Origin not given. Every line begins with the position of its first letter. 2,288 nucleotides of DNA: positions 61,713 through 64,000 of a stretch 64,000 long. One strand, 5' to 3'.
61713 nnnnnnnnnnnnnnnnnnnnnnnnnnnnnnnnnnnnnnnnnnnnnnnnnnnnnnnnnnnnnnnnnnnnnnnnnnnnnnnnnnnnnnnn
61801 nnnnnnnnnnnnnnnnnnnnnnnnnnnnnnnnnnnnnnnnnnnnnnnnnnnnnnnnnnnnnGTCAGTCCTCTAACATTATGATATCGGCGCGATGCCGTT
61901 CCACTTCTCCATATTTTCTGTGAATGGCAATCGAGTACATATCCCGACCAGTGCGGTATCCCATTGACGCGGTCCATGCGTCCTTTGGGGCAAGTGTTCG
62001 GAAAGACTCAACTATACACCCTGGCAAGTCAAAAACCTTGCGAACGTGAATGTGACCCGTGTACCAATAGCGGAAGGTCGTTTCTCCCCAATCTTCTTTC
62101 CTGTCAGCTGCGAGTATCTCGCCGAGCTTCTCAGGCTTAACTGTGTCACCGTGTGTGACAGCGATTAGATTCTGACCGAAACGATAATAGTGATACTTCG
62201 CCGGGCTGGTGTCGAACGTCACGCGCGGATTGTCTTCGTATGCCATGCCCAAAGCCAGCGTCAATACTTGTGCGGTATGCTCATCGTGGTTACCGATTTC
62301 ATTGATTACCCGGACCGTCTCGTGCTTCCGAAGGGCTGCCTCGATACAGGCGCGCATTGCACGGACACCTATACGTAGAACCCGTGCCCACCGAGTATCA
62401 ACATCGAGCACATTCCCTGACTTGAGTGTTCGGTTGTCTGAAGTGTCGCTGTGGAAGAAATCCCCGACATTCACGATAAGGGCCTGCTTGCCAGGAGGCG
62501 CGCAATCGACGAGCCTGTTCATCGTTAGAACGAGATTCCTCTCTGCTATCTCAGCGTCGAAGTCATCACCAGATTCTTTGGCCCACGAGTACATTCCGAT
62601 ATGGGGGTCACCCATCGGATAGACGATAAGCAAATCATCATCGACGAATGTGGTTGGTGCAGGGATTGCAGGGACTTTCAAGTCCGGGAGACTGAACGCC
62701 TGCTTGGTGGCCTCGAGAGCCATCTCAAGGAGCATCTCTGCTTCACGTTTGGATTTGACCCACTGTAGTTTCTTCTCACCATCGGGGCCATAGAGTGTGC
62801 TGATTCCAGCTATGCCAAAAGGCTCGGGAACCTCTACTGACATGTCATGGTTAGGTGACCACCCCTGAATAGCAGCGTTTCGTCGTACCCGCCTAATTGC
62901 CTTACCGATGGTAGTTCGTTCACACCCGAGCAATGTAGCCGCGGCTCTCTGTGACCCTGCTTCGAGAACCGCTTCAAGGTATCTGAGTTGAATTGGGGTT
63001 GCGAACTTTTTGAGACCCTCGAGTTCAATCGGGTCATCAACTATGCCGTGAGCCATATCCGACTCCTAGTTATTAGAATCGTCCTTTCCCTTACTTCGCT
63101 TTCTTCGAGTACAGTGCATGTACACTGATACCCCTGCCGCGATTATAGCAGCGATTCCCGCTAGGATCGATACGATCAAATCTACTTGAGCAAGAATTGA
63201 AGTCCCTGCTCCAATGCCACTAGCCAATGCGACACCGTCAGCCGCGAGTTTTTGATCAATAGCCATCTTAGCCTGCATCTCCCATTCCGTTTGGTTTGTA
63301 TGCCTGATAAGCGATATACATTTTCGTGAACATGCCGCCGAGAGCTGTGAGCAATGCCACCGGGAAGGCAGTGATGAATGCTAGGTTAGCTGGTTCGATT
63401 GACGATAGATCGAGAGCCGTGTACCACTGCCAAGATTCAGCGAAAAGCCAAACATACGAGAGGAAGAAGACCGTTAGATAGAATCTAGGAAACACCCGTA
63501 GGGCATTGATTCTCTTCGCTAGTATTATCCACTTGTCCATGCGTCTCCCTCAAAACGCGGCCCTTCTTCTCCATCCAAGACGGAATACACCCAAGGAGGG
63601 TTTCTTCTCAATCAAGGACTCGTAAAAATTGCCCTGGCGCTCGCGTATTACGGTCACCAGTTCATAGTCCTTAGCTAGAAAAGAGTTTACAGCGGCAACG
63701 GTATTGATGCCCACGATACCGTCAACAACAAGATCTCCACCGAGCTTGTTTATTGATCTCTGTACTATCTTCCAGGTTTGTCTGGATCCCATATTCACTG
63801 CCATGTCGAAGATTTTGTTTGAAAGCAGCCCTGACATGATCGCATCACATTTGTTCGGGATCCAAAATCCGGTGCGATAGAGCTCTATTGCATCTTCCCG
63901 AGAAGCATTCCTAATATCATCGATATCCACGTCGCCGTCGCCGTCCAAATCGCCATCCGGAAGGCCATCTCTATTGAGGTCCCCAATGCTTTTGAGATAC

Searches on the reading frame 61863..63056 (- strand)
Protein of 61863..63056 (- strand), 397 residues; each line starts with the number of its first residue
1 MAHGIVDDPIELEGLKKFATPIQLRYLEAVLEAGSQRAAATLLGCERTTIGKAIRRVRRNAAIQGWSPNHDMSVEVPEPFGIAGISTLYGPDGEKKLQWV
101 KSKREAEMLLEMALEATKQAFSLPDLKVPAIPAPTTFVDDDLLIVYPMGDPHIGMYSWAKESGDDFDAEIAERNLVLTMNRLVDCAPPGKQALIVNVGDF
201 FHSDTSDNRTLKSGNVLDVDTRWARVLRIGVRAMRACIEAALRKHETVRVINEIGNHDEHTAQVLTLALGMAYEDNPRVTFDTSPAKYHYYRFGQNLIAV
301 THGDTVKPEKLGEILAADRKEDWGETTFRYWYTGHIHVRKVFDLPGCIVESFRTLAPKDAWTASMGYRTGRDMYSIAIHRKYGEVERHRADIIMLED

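Call 28: search_protein_families(library=pfam, proteins=[window:61863-63056:-], max_evalue=0.001)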
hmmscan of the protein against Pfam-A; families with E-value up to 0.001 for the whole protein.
window:61863-63056:- (397 aa): 1 family
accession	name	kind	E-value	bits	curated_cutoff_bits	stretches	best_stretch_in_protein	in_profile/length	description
PF00126.33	HTH_1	-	0.00014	22.2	26.6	1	23-59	3-39/60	Bacterial regulatory helix-turn-helix protein, lysR family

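Call 56: search_protein_families(library=phrogs, proteins=[window:61863-63056:-], max_evalue=0.001)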
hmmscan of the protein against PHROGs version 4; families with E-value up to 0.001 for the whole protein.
window:61863-63056:- (397 aa): 6 families
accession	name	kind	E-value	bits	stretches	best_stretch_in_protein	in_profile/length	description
phrog_704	-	DNA, RNA and nucleotide metabolism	2.1e-104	350.7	1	23-394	8-388/390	DNA repair exonuclease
phrog_20762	-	unknown function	2.3e-28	99.9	1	279-390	1-113/117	-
phrog_284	-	DNA, RNA and nucleotide metabolism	5.2e-19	69.4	1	94-384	80-385/398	exonuclease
phrog_20703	-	unknown function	5.5e-16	60.1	1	55-210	79-231/258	-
phrog_21891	-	unknown function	1.6e-13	52.5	1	268-367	10-108/130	-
phrog_1649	-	other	0.00062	19.5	0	145-232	38-80/308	metallo-phosphoesterase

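Call 63: find_encoding_contigs(protein=window:61863-63056:-, flank=10000, max_places=3)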
Protein window:61863-63056:- (397 aa): 3 contigs read that carry it; 3 places shown.
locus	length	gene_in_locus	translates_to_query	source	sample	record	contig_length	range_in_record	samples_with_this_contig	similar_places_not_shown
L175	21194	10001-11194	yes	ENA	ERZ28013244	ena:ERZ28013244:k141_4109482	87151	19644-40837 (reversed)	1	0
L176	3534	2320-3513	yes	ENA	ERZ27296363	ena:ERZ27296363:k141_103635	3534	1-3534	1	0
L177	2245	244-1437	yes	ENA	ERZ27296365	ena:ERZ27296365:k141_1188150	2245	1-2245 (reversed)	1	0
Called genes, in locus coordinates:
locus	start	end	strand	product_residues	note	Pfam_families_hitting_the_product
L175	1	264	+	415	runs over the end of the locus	-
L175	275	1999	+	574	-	-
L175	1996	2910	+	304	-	PF09356:Phage_BR0599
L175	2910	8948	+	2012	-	PF13550:Phage-tail_3, PF13385:Laminin_G_3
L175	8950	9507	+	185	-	PF05838:Glyco_hydro_108, PF09374:PG_binding_3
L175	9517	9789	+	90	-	-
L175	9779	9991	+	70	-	-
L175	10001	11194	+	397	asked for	-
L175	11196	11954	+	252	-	PF00929:RNase_T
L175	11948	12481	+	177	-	PF21448:DNMK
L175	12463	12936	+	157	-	-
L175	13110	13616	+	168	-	PF13489:Methyltransf_23 (weak)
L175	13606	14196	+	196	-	-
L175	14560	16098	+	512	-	PF00176:SNF2-rel_dom, PF00271:Helicase_C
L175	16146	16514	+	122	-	PF23992:Pam3_gp32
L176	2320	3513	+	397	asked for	-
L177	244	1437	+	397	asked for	-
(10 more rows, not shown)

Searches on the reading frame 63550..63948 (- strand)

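Call 56: search_protein_families(library=phrogs, proteins=[window:63550-63948:-], max_evalue=0.001)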
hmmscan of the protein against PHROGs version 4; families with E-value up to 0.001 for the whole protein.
window:63550-63948:- (132 aa): 3 families
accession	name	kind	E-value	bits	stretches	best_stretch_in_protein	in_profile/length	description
phrog_315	-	lysis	1.1e-22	81.4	1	10-130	372-484/677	endolysin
phrog_12853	-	unknown function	1.9e-12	48.7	1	11-88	45-130/131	-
phrog_2649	-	lysis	4.2e-05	24.5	1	57-93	182-218/261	endolysin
